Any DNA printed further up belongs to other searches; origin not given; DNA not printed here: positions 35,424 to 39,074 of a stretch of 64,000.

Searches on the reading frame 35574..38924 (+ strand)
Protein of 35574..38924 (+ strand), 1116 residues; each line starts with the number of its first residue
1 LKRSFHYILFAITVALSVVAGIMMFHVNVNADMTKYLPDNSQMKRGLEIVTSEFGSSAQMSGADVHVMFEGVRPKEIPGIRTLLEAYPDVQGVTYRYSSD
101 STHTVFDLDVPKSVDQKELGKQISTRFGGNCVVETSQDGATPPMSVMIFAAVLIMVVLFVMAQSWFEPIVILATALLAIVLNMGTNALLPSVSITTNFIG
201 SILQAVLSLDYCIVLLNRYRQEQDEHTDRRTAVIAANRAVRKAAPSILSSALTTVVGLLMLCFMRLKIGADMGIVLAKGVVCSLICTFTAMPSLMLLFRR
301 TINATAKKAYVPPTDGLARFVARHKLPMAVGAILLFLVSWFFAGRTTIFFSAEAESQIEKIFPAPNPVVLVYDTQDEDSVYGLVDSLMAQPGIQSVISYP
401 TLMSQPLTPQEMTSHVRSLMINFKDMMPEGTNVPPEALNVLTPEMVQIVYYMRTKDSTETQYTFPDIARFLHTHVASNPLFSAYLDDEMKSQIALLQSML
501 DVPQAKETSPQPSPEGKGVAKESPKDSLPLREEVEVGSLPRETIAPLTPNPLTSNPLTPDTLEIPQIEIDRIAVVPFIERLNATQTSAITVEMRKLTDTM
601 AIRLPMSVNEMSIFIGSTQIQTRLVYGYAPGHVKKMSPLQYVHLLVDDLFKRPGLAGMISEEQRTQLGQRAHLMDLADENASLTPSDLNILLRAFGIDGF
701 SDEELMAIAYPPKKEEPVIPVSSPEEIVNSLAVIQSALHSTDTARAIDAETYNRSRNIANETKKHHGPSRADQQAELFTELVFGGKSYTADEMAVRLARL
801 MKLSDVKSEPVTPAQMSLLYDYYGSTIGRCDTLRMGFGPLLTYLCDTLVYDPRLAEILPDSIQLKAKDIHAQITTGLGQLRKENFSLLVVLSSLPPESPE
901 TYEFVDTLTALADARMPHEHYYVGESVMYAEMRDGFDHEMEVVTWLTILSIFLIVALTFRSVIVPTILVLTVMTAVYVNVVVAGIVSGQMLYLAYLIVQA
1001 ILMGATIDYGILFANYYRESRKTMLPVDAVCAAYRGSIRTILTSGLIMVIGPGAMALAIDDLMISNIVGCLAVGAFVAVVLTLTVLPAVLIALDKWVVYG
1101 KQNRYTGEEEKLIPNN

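Call 80: search_protein_families(library=pfam, proteins=[window:35574-38924:+], max_evalue=0.0001)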
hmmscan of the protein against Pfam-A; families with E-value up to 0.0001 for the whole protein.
window:35574-38924:+ (1116 aa): 2 families
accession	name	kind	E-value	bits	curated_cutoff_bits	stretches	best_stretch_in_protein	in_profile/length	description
PF03176.21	MMPL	-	2.6e-48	165.1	20.5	2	895-1102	97-310/333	MMPL family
PF00873.25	ACR_tran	-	2.3e-13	49.3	28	2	112-298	834-1020/1021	AcrB/AcrD/AcrF family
